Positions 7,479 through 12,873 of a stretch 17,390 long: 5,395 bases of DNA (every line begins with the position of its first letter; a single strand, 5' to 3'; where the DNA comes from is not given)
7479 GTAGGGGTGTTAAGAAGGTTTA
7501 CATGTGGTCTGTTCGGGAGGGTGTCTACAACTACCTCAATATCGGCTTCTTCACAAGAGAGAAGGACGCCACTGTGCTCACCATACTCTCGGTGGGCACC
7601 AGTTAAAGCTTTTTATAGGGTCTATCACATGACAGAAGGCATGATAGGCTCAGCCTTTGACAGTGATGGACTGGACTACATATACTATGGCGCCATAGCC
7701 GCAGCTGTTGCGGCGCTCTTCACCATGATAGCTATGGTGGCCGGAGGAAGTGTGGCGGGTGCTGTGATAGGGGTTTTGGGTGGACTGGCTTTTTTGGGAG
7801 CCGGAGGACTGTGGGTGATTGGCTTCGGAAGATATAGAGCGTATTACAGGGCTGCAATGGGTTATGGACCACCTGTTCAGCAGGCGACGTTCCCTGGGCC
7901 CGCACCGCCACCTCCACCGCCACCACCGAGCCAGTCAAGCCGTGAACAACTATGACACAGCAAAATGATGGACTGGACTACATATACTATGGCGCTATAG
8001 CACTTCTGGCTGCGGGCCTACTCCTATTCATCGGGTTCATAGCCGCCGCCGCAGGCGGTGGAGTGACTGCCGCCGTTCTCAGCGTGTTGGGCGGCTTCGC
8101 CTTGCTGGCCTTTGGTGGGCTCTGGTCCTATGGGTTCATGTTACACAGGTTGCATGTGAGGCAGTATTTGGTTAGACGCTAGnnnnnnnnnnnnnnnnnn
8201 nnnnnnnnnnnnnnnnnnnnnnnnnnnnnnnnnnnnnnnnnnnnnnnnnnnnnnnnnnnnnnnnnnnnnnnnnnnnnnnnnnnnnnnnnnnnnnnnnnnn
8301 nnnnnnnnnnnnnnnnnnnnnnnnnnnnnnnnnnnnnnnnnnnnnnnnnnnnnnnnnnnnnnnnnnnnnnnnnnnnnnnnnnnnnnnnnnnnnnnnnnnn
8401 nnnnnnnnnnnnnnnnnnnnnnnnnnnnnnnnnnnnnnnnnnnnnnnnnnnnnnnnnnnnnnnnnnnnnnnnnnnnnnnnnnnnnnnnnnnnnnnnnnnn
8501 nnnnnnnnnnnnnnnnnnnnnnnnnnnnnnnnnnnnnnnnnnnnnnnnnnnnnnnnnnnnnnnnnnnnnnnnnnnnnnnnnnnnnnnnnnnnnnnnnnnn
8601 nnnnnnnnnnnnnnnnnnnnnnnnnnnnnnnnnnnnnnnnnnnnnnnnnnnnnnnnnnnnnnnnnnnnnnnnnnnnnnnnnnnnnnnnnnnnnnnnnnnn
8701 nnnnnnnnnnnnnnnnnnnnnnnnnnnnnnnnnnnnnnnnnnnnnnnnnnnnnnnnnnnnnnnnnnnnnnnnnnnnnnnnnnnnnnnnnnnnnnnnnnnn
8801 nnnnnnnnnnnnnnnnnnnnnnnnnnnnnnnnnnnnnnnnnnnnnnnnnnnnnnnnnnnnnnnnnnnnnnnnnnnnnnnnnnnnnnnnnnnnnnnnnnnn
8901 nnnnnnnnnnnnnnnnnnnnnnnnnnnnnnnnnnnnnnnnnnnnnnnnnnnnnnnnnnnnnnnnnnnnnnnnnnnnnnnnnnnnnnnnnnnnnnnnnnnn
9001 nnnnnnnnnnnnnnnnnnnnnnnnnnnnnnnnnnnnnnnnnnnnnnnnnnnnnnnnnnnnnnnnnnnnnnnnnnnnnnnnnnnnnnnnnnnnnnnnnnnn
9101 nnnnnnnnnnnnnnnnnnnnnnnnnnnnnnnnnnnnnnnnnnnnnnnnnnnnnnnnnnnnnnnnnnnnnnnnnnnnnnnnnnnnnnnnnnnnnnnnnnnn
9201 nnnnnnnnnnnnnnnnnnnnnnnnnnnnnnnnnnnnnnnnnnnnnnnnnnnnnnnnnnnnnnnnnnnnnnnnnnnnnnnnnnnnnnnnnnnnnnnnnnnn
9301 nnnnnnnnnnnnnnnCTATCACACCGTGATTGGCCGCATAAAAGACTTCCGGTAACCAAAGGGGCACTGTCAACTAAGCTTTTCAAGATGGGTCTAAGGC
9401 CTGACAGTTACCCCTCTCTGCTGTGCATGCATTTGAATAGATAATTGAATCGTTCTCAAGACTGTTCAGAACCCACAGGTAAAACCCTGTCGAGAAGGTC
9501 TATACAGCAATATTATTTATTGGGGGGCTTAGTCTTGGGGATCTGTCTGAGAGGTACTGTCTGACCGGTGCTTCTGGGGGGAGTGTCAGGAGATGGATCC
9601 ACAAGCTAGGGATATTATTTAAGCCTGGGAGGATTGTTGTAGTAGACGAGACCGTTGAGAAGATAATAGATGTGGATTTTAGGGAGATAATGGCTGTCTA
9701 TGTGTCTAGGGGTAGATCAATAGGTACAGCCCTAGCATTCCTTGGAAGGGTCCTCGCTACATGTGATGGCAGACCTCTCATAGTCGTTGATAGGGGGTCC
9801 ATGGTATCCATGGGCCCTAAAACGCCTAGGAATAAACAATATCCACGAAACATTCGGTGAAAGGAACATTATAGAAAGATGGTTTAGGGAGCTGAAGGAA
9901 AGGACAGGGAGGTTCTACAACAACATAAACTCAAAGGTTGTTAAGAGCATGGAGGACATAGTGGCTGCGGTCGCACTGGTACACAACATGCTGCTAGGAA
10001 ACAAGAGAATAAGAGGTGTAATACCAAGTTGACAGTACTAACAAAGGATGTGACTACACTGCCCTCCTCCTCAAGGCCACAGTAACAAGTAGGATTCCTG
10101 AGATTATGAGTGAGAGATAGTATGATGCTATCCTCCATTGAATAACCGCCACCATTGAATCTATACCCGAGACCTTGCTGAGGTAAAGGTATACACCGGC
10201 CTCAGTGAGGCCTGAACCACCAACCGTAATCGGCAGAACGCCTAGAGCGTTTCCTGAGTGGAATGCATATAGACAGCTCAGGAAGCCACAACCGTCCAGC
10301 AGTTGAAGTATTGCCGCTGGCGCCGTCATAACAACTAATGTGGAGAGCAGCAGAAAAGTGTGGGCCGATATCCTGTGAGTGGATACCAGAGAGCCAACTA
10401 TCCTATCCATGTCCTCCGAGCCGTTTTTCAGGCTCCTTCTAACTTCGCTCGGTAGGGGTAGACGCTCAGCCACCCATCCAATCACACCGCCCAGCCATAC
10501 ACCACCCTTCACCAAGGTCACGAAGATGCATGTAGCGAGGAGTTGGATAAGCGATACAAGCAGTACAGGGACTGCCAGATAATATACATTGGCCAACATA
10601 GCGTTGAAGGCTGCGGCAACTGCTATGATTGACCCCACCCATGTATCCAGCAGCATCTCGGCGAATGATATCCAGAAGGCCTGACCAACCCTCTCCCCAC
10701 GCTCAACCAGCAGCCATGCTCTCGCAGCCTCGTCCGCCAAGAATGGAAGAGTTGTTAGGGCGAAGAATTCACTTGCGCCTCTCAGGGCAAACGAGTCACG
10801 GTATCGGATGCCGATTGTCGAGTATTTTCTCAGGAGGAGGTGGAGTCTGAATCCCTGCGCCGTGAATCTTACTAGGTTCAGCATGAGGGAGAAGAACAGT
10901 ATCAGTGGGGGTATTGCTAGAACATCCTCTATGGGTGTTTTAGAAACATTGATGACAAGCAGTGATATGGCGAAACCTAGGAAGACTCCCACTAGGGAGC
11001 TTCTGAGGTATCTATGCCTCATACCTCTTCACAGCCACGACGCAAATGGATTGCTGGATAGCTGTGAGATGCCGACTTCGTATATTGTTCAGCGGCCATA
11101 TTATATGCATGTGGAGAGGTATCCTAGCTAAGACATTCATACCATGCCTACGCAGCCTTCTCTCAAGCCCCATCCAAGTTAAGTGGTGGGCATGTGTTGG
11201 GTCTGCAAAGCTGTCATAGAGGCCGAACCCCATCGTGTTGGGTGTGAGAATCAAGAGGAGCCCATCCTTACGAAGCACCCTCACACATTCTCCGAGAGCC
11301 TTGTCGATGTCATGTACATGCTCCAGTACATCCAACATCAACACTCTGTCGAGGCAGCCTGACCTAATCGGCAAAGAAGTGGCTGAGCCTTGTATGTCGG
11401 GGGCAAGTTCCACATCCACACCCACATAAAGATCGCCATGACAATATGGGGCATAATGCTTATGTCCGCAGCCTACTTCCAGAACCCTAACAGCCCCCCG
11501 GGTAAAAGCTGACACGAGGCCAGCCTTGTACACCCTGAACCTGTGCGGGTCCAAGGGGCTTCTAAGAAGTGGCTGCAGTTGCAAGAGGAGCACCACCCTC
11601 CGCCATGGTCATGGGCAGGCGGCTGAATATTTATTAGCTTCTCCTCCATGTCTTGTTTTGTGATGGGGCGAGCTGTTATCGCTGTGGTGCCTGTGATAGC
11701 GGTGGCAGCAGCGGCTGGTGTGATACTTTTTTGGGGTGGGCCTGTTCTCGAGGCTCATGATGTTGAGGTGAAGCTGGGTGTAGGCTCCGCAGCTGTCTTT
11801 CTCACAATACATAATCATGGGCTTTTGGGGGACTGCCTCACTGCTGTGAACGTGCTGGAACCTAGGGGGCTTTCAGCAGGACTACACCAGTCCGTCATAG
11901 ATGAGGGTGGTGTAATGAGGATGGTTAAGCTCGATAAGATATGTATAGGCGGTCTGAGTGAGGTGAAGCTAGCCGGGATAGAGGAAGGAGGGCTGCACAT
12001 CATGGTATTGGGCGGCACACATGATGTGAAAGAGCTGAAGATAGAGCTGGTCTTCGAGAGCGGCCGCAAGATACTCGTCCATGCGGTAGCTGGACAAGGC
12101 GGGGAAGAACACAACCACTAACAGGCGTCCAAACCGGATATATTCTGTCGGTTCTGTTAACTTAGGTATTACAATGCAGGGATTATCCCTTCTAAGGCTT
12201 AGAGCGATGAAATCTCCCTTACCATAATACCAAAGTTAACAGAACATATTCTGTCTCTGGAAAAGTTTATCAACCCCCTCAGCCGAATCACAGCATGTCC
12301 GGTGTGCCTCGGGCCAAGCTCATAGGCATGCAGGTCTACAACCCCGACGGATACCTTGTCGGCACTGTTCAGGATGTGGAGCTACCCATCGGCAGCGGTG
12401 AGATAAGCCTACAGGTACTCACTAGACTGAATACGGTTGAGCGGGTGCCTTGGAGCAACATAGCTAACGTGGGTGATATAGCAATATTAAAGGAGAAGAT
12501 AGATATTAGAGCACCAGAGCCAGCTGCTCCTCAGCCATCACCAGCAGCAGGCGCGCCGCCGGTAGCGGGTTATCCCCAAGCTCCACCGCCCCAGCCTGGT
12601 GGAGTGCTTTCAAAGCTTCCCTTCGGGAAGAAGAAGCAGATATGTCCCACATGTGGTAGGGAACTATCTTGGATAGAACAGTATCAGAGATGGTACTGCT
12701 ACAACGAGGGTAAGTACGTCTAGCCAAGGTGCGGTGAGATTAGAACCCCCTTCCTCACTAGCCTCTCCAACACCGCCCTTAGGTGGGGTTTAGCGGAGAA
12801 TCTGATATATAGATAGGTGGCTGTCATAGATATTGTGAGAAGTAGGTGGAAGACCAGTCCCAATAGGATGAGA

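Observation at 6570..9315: Divergent five-gene membrane cluster around a zinc-ribbon PrsW protease: candidate uncharacterised membrane proteolysis or signalling module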

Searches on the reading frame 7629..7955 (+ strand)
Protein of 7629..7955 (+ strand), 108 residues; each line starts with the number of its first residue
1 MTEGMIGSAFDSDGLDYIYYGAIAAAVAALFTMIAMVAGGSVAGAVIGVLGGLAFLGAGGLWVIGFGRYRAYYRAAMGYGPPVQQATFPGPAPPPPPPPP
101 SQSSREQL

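Call 3: search_protein_families(library=pfam, proteins=[window:7629-7955:+], max_evalue=1)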
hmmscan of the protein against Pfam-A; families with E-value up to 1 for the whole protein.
window:7629-7955:+ (108 aa): 2 families
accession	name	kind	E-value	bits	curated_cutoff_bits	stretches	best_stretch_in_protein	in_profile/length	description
PF25587.1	Rv2743c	-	0.055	13.5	27.7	1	24-103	38-103/237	Rv2743c family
PF05052.17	MerE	-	0.54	10.7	22.8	1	28-69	29-70/75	MerE protein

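Call 6: search_protein_families(library=ncbifam, proteins=[window:7629-7955:+], max_evalue=0.1)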
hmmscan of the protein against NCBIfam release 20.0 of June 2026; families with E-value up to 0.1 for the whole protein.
window:7629-7955:+ (108 aa): 1 family
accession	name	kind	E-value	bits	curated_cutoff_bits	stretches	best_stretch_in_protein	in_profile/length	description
NF047839.1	PspM_Rv2743c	equivalog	0.062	13.2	80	1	24-103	23-88/220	phage shock envelope stress response protein PspM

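Call 23: find_homologous_proteins(query=A2, max_evalue=0.01)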
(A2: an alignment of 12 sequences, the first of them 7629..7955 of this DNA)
Query A2 (12 sequences) (108 aa, profile of the alignment): 17 proteins with E <= 0.01 among 8000 candidates.
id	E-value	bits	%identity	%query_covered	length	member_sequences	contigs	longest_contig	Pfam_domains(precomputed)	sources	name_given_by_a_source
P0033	3.4e-33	131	53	58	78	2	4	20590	-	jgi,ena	jgi:hypothetical protein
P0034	2.0e-32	129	47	58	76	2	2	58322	-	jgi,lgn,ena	-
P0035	2.5e-32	129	52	58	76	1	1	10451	-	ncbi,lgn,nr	ncbi:hypothetical protein HRbin01_01902 [archaeon HR01]|nr:hypothetical protein HRbin01_01902 [archa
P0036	2.0e-31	126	72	80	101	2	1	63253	-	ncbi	-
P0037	2.8e-31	125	48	58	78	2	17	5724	-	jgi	jgi:hypothetical protein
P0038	4.8e-31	125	46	57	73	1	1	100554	-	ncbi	-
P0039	5.0e-29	118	100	96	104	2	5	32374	-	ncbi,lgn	ncbi:MAG: hypothetical protein QW756_04715 [Nitrososphaerota archaeon]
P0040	8.3e-29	117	71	93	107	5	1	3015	-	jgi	jgi:hypothetical protein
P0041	8.9e-29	117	39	62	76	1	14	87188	-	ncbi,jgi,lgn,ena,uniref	ncbi:MAG: hypothetical protein QW614_00985 [Candidatus Caldarchaeum sp.]|uniref:Uncharacterized prot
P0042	1.3e-28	117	75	94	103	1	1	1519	-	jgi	jgi:hypothetical protein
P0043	1.3e-28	117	74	72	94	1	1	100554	-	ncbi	-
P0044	1.7e-28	116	87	94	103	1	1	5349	-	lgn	-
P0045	5.2e-28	115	46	61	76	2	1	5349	-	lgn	-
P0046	4.2e-27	112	76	96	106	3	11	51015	-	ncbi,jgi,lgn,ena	-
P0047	6.1e-27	111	42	58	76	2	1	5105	-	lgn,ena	-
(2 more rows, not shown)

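Call 24: find_encoding_contigs(protein=P0038, flank=8000, max_places=2)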
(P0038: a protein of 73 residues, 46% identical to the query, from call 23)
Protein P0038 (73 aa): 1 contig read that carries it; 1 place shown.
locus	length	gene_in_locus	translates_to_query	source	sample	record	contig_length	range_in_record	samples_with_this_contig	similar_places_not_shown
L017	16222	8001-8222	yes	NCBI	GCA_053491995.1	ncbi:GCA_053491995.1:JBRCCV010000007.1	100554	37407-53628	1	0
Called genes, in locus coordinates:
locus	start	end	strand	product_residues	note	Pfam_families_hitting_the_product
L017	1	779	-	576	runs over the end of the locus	PF04055:Radical_SAM (weak)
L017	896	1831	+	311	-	-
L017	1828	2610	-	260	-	PF01467:CTP_transf_like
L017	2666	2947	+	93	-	-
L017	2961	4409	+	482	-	PF01523:PmbA_TldD_1st, PF19290:PmbA_TldD_2nd (weak), PF19289:PmbA_TldD_3rd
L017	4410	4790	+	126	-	PF01984:dsDNA_bind (faint)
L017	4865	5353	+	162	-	PF01597:GCV_H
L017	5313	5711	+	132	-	-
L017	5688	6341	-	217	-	PF01066:CDP-OH_P_transf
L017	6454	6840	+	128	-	PF08818:DUF1801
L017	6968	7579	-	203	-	-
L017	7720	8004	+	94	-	-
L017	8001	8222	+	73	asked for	-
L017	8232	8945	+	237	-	-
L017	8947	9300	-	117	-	-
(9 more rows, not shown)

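Call 25: find_encoding_contigs(protein=P0041, flank=8000, max_places=2)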
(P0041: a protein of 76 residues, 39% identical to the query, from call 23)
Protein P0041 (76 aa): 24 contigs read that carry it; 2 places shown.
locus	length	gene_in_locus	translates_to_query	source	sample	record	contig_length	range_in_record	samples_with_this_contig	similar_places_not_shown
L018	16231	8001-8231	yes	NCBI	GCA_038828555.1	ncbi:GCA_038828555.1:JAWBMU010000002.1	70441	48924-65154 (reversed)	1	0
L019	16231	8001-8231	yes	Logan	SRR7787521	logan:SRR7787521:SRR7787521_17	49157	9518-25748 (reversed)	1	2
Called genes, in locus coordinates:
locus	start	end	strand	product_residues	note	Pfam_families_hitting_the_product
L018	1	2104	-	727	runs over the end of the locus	PF02359:CDC48_N, PF02933:CDC48_2, PF00004:AAA, PF05496:RuvB_N (weak), PF13191:AAA_16 (weak), PF17862:AAA_lid_3, PF00004:AAA, PF17862:AAA_lid_3, +25 more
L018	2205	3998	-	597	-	PF04068:Fer4_RLI (faint), PF12837:Fer4_6 (faint), PF00037:Fer4 (weak), PF02463:SMC_N (faint), PF00005:ABC_tran, PF13304:AAA_21 (faint), PF00005:ABC_tran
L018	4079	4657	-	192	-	PF00004:AAA (faint), PF13189:Cytidylate_kin2 (faint), PF13238:AAA_18, PF13521:AAA_28 (weak), PF13671:AAA_33 (weak), PF01202:SKI (faint)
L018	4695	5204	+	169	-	PF07998:Peptidase_M54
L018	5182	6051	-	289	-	PF22626:LysX_preATP_grasp, PF08443:RimK, PF02955:GSH-S_ATP (weak)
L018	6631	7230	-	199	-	-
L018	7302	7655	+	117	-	-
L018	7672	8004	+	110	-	-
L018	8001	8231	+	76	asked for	-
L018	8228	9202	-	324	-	PF13367:PrsW-protease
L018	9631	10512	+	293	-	PF01558:POR, PF12797:Fer4_2 (faint), PF00037:Fer4 (weak), PF12837:Fer4_6 (weak), PF12838:Fer4_7, PF13187:Fer4_9 (weak), PF13237:Fer4_10 (weak), PF14697:Fer4_21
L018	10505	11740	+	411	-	PF01855:POR_N, PF17147:PFOR_II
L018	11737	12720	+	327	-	PF02775:TPP_enzyme_C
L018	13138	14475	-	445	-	PF00083:Sugar_tr, PF07690:MFS_1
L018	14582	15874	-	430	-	PF00285:Citrate_synt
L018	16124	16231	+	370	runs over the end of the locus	PF07995:GSDH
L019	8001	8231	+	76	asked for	-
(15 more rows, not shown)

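Call 35: search_protein_families(library=padloc, proteins=[window:7629-7955:+], max_evalue=0.01)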
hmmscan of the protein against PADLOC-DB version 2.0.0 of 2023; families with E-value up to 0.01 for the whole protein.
window:7629-7955:+ (108 aa): 0 families

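Call 64: find_related_loci(query=A2, collection=metagenome_contigs, flank=5000)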
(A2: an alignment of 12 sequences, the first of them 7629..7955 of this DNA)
Query A2 (108 aa) in metagenome_contigs; peptide patterns used: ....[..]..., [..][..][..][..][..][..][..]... (x = any residue, [..] = any of these).
335 stretches matched a pattern; 4 encode a relative of the query (tblastn E <= 1e-3); 3 distinct loci.
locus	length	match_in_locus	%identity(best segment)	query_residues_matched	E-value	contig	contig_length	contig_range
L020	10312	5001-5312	76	4-107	8e-36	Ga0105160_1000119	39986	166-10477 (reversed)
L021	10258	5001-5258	71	5-90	1e-28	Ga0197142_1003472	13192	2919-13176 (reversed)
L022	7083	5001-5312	68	1-104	3e-38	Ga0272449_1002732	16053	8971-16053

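Call 68: search_protein_families(library=pfam, alignment_id=A2, max_evalue=0.5)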
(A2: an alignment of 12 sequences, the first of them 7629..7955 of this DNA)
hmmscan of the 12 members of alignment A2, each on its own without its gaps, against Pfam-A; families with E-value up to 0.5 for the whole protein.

A. member 1, window:7629-7955:+ (108 aa): 1 family
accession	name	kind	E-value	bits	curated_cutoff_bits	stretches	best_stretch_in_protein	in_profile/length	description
PF25587.1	Rv2743c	-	0.055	13.5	27.7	1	24-103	38-103/237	Rv2743c family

B. families by the number of members that match (of 12 scanned): 7 families
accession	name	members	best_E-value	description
PF25587.1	Rv2743c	6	0.053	Rv2743c family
PF13796.11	Sensor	1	0.0035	Putative sensor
PF11118.13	DUF2627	1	0.029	Protein of unknown function (DUF2627)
PF17779.7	NOD2_WH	1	0.11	NOD2 winged helix domain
PF23933.1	DUF7269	1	0.17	Family of unknown function (DUF7269)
PF00487.30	FA_desaturase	1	0.23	Fatty acid desaturase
PF19744.4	DUF6232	1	0.3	Family of unknown function (DUF6232)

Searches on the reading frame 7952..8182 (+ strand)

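Call 3: search_protein_families(library=pfam, proteins=[window:7952-8182:+], max_evalue=1)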
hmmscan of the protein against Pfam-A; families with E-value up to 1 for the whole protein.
window:7952-8182:+ (76 aa): 2 families
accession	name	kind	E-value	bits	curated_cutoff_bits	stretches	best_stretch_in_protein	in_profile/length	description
PF19744.4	DUF6232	-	0.3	12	27.4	1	17-66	42-78/117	Family of unknown function (DUF6232)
PF20990.2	DUF2207_C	-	0.79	9.8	33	1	6-63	130-189/247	Predicted membrane protein (DUF2207) C-terminal domain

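Call 6: search_protein_families(library=ncbifam, proteins=[window:7952-8182:+], max_evalue=0.1)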
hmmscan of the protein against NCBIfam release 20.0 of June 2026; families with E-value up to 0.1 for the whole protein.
window:7952-8182:+ (76 aa): 2 families
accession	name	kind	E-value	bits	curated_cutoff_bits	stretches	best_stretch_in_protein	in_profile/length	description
NF041247.1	UsfY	equivalog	0.0075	17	100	1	9-58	19-68/95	protein UsfY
TIGR01992.1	PTS-IIBC-Tre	equivalog_domain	0.07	12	591.95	1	6-63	255-312/463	PTS system trehalose-specific EIIBC component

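Call 35: search_protein_families(library=padloc, proteins=[window:7952-8182:+], max_evalue=0.01)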
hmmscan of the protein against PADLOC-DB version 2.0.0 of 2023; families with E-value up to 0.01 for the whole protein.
window:7952-8182:+ (76 aa): 0 families

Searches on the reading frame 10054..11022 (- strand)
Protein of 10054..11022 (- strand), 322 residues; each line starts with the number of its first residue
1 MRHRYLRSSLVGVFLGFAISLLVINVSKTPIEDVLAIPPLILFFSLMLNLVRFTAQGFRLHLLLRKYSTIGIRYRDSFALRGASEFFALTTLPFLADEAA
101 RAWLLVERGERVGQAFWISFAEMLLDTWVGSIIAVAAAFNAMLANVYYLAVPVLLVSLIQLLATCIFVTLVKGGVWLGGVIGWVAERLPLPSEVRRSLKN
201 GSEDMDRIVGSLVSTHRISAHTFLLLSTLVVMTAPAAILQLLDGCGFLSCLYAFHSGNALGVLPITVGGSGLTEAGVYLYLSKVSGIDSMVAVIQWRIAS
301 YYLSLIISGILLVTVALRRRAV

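Call 3: search_protein_families(library=pfam, proteins=[window:10054-11022:-], max_evalue=1)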
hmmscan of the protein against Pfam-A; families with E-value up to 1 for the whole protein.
window:10054-11022:- (322 aa): 1 family
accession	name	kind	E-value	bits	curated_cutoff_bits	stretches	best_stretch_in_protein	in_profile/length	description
PF25093.1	DUF7807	-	0.023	14.8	27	1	129-170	43-84/170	Family of unknown function (DUF7807)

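Call 6: search_protein_families(library=ncbifam, proteins=[window:10054-11022:-], max_evalue=0.1)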
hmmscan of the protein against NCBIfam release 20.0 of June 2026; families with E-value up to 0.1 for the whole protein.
window:10054-11022:- (322 aa): 0 families

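Call 35: search_protein_families(library=padloc, proteins=[window:10054-11022:-], max_evalue=0.01)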
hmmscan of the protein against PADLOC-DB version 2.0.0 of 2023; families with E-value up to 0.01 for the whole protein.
window:10054-11022:- (322 aa): 0 families

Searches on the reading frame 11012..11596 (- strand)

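Call 3: search_protein_families(library=pfam, proteins=[window:11012-11596:-], max_evalue=1)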
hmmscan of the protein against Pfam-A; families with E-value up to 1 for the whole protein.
window:11012-11596:- (194 aa): 6 families
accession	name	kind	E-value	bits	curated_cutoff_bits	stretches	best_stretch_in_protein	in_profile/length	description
PF08241.18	Methyltransf_11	-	4.5e-13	50.1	21.2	1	39-116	1-95/95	Methyltransferase domain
PF13489.12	Methyltransf_23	-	2.3e-10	40.9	27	1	19-156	5-162/164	Methyltransferase domain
PF13649.12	Methyltransf_25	-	2e-06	28.8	27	1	68-112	51-97/97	Methyltransferase domain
PF13847.12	Methyltransf_31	-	9.1e-05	22.6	27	1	69-122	60-115/145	Methyltransferase domain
PF08242.18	Methyltransf_12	-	0.00023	22.2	30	1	82-114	66-98/98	Methyltransferase domain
PF01209.24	Ubie_methyltran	-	0.021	14.6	20.1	1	68-118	103-153/233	ubiE/COQ5 methyltransferase family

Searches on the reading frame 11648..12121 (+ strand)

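Call 6: search_protein_families(library=ncbifam, proteins=[window:11648-12121:+], max_evalue=0.1)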
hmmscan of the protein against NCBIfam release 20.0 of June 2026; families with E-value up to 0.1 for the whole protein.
window:11648-12121:+ (157 aa): 0 families

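Call 32: search_protein_families(library=pfam, proteins=[window:11648-12121:+], max_evalue=0.01)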
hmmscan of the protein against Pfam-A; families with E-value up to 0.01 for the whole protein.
window:11648-12121:+ (157 aa): 1 family
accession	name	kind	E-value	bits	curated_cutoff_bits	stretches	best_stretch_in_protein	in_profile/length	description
PF04314.18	PCuAC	-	3.7e-11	43.3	29.4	1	45-142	13-107/109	Copper chaperone PCu(A)C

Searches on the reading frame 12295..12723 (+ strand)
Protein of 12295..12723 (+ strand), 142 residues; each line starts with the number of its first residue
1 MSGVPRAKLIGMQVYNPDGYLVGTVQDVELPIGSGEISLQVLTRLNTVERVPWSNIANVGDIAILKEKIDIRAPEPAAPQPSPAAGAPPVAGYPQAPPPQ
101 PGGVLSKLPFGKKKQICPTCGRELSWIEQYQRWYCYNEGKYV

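Call 3: search_protein_families(library=pfam, proteins=[window:12295-12723:+], max_evalue=1)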
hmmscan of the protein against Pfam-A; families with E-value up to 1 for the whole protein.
window:12295-12723:+ (142 aa): 2 families
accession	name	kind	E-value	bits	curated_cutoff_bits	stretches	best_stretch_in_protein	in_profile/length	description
PF05239.21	PRC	-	3.2e-05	24.3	21.2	1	6-66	6-72/78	PRC-barrel domain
PF24460.1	DUF7575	-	0.22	11.3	28.5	1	115-124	4-13/28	Domain of unknown function (DUF7575)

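Call 6: search_protein_families(library=ncbifam, proteins=[window:12295-12723:+], max_evalue=0.1)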
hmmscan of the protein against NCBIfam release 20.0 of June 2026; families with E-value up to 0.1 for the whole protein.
window:12295-12723:+ (142 aa): 2 families
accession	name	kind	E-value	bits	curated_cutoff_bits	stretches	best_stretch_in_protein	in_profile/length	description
NF004424.0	PRK05766.1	equivalog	0.034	14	54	1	109-135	11-37/54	30S ribosomal protein S14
TIGR02273.1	16S_RimM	equivalog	0.072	12.5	66.2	1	8-37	99-127/166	ribosome maturation factor RimM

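Call 35: search_protein_families(library=padloc, proteins=[window:12295-12723:+], max_evalue=0.01)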
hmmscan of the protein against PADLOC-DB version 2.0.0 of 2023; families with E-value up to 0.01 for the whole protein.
window:12295-12723:+ (142 aa): 0 families
